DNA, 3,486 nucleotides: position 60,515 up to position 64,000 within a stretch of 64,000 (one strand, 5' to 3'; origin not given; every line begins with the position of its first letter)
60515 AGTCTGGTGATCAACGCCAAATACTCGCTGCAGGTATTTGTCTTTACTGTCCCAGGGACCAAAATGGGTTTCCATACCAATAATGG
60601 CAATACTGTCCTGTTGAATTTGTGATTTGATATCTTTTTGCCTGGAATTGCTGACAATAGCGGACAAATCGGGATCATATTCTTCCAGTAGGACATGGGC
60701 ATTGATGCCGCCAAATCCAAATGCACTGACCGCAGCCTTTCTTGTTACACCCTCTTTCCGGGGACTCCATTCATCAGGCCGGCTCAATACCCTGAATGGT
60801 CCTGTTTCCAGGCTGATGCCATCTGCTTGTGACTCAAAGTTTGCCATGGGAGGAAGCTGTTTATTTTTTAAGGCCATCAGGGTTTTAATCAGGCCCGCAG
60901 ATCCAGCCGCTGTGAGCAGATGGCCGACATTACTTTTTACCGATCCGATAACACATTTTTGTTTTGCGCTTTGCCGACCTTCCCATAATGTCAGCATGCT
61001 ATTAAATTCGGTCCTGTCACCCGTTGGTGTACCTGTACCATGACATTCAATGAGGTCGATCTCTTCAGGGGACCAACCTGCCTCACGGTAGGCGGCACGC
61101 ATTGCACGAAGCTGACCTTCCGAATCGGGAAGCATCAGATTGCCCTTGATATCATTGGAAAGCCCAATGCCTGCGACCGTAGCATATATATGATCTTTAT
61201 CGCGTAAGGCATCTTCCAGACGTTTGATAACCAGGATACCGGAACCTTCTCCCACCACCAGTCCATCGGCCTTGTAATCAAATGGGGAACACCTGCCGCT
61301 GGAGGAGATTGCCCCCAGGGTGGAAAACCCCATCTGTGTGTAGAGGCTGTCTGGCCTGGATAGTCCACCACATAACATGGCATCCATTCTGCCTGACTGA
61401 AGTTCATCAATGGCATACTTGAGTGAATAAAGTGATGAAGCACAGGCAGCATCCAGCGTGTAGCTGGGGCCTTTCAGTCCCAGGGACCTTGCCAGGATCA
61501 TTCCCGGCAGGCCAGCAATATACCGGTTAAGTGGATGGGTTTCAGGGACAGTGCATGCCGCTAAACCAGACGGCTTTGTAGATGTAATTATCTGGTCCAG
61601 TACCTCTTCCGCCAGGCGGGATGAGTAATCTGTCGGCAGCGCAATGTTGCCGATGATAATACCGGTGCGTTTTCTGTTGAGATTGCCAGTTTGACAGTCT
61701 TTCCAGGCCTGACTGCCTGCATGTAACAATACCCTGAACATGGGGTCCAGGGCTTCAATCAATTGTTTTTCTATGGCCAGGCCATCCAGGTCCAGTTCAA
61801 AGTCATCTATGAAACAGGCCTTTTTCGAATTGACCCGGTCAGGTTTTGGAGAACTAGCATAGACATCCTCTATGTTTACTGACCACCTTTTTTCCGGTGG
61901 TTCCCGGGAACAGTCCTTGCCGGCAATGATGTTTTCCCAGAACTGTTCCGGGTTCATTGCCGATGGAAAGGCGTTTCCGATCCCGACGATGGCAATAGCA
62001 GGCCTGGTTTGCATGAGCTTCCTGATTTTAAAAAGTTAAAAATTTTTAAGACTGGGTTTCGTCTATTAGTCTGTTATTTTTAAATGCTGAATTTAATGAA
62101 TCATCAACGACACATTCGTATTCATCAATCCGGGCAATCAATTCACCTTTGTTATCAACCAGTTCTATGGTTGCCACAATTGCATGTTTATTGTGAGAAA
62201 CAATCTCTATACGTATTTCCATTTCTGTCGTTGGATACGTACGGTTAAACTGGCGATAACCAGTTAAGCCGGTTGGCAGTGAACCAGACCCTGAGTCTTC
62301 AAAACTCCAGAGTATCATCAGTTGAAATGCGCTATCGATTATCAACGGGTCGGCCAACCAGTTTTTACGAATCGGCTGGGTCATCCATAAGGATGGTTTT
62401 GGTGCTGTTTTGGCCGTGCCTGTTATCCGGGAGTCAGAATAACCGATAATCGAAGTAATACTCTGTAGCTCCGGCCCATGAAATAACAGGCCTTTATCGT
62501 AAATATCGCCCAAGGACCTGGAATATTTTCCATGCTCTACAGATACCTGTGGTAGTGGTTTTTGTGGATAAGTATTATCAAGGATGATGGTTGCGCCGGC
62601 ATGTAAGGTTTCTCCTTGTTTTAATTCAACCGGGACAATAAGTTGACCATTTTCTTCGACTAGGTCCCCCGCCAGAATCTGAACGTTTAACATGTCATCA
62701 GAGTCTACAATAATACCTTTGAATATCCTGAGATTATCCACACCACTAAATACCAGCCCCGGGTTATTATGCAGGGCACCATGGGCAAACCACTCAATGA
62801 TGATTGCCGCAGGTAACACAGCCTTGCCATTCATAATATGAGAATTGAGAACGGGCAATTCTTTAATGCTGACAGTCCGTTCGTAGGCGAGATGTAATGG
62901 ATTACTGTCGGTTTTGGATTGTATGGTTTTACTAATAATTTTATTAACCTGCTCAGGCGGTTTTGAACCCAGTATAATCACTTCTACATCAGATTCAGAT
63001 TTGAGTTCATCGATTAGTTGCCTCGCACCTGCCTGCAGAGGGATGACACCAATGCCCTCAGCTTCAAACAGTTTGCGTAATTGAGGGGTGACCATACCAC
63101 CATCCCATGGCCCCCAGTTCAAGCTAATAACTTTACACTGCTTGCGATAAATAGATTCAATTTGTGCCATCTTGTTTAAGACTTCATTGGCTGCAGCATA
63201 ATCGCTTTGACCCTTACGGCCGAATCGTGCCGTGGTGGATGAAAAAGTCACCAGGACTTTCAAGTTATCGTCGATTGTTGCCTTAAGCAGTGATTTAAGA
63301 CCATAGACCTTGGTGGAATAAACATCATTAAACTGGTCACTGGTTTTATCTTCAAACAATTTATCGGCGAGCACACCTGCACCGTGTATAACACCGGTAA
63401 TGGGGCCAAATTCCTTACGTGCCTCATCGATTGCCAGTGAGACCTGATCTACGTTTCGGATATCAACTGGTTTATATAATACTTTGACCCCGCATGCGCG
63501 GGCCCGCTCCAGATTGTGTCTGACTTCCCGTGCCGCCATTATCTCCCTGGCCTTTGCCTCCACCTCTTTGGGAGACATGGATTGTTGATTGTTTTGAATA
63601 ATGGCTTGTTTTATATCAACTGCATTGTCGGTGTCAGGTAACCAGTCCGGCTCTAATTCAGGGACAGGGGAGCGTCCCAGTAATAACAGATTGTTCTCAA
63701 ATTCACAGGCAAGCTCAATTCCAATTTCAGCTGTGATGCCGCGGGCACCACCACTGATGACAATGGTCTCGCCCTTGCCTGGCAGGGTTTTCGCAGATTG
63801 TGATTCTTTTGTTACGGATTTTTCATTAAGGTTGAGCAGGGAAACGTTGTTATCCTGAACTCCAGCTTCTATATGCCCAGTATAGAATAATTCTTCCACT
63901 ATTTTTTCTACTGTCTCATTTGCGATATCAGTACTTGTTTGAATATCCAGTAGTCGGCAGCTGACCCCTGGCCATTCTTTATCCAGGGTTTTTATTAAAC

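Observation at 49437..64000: PUFA-synthase (pfa-like), oleABCD and an Sfp-type PPTase arranged as one co-directional gene train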

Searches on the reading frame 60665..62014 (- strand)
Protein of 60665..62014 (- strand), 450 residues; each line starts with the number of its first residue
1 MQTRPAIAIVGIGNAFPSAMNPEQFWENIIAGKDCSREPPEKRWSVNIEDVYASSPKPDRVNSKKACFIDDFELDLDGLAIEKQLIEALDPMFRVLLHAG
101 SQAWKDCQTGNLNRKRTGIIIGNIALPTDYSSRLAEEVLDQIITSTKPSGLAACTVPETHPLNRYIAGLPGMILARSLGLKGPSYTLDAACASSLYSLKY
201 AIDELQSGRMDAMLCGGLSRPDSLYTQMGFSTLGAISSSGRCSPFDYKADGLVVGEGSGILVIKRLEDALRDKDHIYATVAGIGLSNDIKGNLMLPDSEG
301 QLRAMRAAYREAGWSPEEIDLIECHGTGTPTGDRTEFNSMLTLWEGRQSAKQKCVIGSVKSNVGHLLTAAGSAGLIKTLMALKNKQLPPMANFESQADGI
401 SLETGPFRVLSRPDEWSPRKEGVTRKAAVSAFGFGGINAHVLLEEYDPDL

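Call 66: search_protein_families(library=pfam, proteins=[window:60665-62014:-], max_evalue=0.001)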
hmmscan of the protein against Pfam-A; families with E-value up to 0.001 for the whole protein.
window:60665-62014:- (450 aa): 3 families
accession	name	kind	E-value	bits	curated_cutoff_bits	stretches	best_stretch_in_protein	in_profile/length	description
PF00109.32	ketoacyl-synt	-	2.8e-49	168.4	20.8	1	6-269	3-252/252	Beta-ketoacyl synthase, N-terminal domain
PF02801.28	Ketoacyl-synt_C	-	1.6e-36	125.3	20.8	1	277-394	1-119/119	Beta-ketoacyl synthase, C-terminal domain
PF16197.11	KAsynt_C_assoc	-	3.5e-07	31.1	33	1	400-447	5-47/111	Ketoacyl-synthetase C-terminal extension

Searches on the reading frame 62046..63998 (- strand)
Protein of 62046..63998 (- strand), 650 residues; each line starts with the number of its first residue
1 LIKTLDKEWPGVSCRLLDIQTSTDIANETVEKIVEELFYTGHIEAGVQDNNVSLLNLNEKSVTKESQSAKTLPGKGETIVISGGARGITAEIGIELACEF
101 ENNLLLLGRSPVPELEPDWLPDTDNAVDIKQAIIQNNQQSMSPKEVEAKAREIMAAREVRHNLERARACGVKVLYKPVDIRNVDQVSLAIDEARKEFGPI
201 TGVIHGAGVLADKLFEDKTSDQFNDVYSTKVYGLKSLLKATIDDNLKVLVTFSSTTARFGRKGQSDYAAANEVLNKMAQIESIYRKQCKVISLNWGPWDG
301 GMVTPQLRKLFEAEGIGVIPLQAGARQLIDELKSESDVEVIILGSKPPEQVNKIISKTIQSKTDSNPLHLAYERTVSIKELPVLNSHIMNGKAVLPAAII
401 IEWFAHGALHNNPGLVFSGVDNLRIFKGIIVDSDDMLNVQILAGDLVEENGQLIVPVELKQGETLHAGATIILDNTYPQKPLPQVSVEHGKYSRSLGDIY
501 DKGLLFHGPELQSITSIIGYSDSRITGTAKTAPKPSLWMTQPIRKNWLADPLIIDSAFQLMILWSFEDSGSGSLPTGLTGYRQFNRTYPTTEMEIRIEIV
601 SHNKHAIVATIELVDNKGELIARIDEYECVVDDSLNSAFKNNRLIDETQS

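Call 3: search_protein_families(library=pfam, proteins=[window:62046-63998:-], max_evalue=0.001)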
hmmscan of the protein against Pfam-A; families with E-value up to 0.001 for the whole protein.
window:62046-63998:- (650 aa): 6 families
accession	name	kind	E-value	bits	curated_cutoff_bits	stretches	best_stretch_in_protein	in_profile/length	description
PF08659.16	KR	-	6e-37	127.7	22.6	1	78-299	2-179/180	KR domain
PF14765.12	PS-DH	-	1.3e-14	54.5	23.7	1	502-629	28-156/166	Polyketide synthase dehydratase N-terminal domain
PF00106.31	adh_short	-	6.9e-12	45.7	26.6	1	158-279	36-161/195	short chain dehydrogenase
PF13561.12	adh_short_C2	-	5.4e-09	36.4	27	1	165-278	39-154/236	Enoyl-(Acyl carrier protein) reductase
PF21089.3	PKS_DH_N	-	9.8e-05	22.7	27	1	368-443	14-88/103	Polyketide synthase dehydratase domain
PF01073.25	3Beta_HSD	-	0.0002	20.9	22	1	156-286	31-148/280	3-beta hydroxysteroid dehydrogenase/isomerase family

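Call 4: search_protein_families(library=ncbifam, proteins=[window:62046-63998:-], max_evalue=0.001)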
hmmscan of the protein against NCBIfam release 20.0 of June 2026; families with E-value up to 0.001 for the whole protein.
window:62046-63998:- (650 aa): 57 families (the best 25 are shown)
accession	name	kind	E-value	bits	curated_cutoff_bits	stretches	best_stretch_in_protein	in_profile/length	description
TIGR02813.1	omega_3_PfaA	subfamily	1.9e-109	366.5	1010.1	1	1-639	1917-2581/2582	polyketide-type polyunsaturated fatty acid synthase PfaA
NF045894.1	PKS_plus_SDR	equivalog_domain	7.4e-27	93.4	1740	1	152-341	1191-1378/1515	type I polyketide synthase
NF041183.1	Pks2_ls1_myc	equivalog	4.7e-17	60.2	2400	1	157-299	1788-1929/2086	sulfolipid-1 biosynthesis phthioceranic/hydroxyphthioceranic acid synthase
NF037941.1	PKS_NbtC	equivalog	5.2e-13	47.8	1150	1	158-323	718-879/1027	nocobactin polyketide synthase NbtC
NF037940.1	PKS_MbtD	equivalog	1.1e-11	43.6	1150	1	168-305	699-832/978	mycobactin polyketide synthase MbtD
TIGR03971.1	SDR_subfam_1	subfamily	5.7e-11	42.2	300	1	158-279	51-177/271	mycofactocin-coupled SDR family oxidoreductase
TIGR01830.1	3oxo_ACP_reduc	equivalog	2.8e-10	40.3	297.75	1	155-278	32-159/239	3-oxoacyl-[acyl-carrier-protein] reductase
NF004198.0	PRK05653.1-3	equivalog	2.9e-10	40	296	1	159-271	44-160/248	3-oxoacyl-ACP reductase FabG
NF005806.0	PRK07666.1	equivalog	5.6e-09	35.6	286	1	159-278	44-167/239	3-ketoacyl-ACP reductase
NF004200.0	PRK05653.1-5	equivalog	6.7e-09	35.7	273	1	160-275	41-161/242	3-oxoacyl-ACP reductase FabG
NF004197.0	PRK05653.1-1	equivalog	2.6e-08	33.8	332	1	146-279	34-168/249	3-oxoacyl-ACP reductase FabG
NF009466.0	PRK12826.1-2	subfamily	4.2e-08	33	222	1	161-274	43-161/248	3-oxoacyl-ACP reductase FabG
NF006133.0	PRK08278.1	subfamily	6.5e-08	31.8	250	0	164-237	55-128/278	SDR family oxidoreductase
NF052481.1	FucosDh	equivalog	1e-07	31.6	300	1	162-273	46-159/257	L-fucose dehydrogenase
NF042966.1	AcAcCoAred_PhaB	equivalog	1.1e-07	31.7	436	1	178-273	54-153/240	acetoacetyl-CoA reductase PhaB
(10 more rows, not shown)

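Call 21: find_homologous_proteins(query=window:62046-63998:-, max_evalue=1e-30)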
Query window:62046-63998:- (650 aa): 2634 proteins with E <= 1e-30 among 8000 candidates; the best 120 are listed.
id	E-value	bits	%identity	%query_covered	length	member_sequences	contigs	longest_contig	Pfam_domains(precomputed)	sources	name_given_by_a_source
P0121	0.0e+0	1147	79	100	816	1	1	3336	PF08659.17,PF13561.13,PF14765.13,PF00106.32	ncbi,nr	ncbi:MAG: SDR family NAD(P)-dependent oxidoreductase, partial [Gammaproteobacteria bacterium]|nr:SDR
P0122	1.1e-212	726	53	100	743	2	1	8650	PF08659.17,PF13561.13,PF14765.13,PF00106.32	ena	-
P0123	8.4e-203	693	51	99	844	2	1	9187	PF08659.17,PF21089.4,PF13561.13,PF14765.13,PF00106.32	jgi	-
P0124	2.8e-199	682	49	99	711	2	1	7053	PF08659.17,PF13561.13,PF14765.13,PF00106.32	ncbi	-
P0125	4.2e-199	681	50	100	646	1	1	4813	PF08659.17,PF21089.4,PF13561.13,PF14765.13,PF00106.32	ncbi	ncbi:MAG: NAD(P)-dependent dehydrogenase (short-subunit alcohol dehydrogenase family), partial [Gamm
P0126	8.8e-199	680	51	99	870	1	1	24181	PF08659.17,PF21089.4,PF00550.32,PF13561.13,PF14765.13,PF00106.32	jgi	-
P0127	2.1e-198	679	50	100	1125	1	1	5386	PF08659.17,PF21089.4,PF00550.32,PF13561.13,PF14765.13,PF00106.32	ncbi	-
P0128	3.1e-197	675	50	100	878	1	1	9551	PF08659.17,PF21089.4,PF00550.32,PF13561.13,PF14765.13,PF00106.32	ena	-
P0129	6.0e-197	674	53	93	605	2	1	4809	PF08659.17,PF21089.4,PF13561.13,PF14765.13,PF00106.32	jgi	-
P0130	1.1e-196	673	48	100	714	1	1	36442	PF08659.17,PF21089.4,PF13561.13,PF14765.13,PF00106.32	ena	-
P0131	3.8e-196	671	49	99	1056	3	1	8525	PF08659.17,PF21089.4,PF00550.32,PF13561.13,PF14765.13,PF00106.32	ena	-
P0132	4.7e-196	671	50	99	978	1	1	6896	PF08659.17,PF21089.4,PF00550.32,PF13561.13,PF14765.13,PF00106.32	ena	-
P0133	5.2e-190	651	47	99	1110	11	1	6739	PF08659.17,PF21089.4,PF00550.32,PF13561.13,PF14765.13,PF00106.32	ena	-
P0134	8.5e-188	644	47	99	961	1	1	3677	PF08659.17,PF00550.32,PF13561.13,PF14765.13,PF00106.32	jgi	jgi:NAD(P)-dependent dehydrogenase (short-subunit alcohol dehydrogenase family)/acyl carrier protein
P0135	1.8e-187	643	46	99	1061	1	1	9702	PF08659.17,PF21089.4,PF00550.32,PF13561.13,PF14765.13,PF00106.32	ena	-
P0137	1.2e-182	627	47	99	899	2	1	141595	PF08659.17,PF21089.4,PF00550.32,PF13561.13,PF14765.13,PF00106.32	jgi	jgi:NAD(P)-dependent dehydrogenase (short-subunit alcohol dehydrogenase family)/acyl carrier protein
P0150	6.9e-174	598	46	94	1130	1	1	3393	PF08659.17,PF00550.32,PF13561.13,PF00106.32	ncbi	ncbi:MAG: hypothetical protein DRQ58_10830, partial [Gammaproteobacteria bacterium]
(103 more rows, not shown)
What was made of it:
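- The PfaA-tail homologues at 42-47% identity are from Desulfuromonadales, Geobacter, Isosphaeraceae and Gemmataceae, which are the Type I hosts (call 21).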

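Call 22: find_encoding_contigs(protein=P0126, flank=10000, max_places=2)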
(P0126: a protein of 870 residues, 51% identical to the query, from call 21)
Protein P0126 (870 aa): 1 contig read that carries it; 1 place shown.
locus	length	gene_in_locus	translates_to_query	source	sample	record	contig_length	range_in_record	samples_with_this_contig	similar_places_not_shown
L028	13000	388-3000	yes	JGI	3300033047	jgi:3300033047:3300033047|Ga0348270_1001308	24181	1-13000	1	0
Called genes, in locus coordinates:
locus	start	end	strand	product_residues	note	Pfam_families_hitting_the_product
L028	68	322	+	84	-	-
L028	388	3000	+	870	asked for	PF00550:PP-binding, PF08659:KR, PF00106:adh_short, PF13561:adh_short_C2 (weak), PF21089:PKS_DH_N (weak), PF14765:PS-DH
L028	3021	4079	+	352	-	PF01370:Epimerase, PF04321:RmlD_sub_bind (weak), PF16363:GDP_Man_Dehyd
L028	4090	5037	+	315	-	PF01370:Epimerase, PF02719:Polysacc_synt_2 (faint), PF04321:RmlD_sub_bind (weak), PF16363:GDP_Man_Dehyd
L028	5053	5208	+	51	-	PF01370:Epimerase, PF16363:GDP_Man_Dehyd (weak)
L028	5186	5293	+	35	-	-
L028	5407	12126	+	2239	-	PF00109:ketoacyl-synt, PF02801:Ketoacyl-synt_C, PF16197:KAsynt_C_assoc (weak), PF00109:ketoacyl-synt, PF00698:Acyl_transf_1 (weak), PF07977:FabA, PF22818:ApeI-like (faint), PF07977:FabA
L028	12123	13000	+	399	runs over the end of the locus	PF00108:Thiolase_N (weak), PF08541:ACP_syn_III_C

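Call 23: find_encoding_contigs(protein=P0137, flank=10000, max_places=2)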
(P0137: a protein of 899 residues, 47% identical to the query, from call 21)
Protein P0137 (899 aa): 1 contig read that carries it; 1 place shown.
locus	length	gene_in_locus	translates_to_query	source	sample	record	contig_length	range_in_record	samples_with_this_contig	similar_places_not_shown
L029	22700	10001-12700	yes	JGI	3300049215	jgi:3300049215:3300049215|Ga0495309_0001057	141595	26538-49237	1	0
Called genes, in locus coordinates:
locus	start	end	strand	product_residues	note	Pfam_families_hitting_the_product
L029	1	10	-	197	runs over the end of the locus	PF13036:LpoB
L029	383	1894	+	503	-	PF04851:ResIII, PF00270:DEAD, PF00271:Helicase_C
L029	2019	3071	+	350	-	PF23598:LRR_14 (faint), PF25019:LRR_R13L1-DRL21 (faint), PF23952:LRR_EndoS (faint)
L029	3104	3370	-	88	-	-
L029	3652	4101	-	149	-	PF07963:N_methyl (weak)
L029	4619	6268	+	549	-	PF03060:NMO (faint), PF21607:FabD_helical_ins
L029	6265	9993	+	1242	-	PF00109:ketoacyl-synt, PF02801:Ketoacyl-synt_C, PF16197:KAsynt_C_assoc, PF00698:Acyl_transf_1, PF00550:PP-binding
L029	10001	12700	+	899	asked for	PF00550:PP-binding, PF08659:KR, PF00106:adh_short, PF13561:adh_short_C2, PF21089:PKS_DH_N (weak), PF14765:PS-DH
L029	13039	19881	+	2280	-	PF00109:ketoacyl-synt, PF02801:Ketoacyl-synt_C, PF16197:KAsynt_C_assoc (weak), PF00109:ketoacyl-synt, PF00698:Acyl_transf_1, PF07977:FabA, PF22818:ApeI-like (faint), PF07977:FabA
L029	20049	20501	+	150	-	PF01797:Y1_Tnp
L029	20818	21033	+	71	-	-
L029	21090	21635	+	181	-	-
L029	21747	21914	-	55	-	-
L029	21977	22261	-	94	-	PF14076:DUF4258 (weak)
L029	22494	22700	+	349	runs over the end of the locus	PF00108:Thiolase_N (weak), PF08541:ACP_syn_III_C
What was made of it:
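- A more distant relative (L029) shows the ER gene directly upstream of pfaA (call 23).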
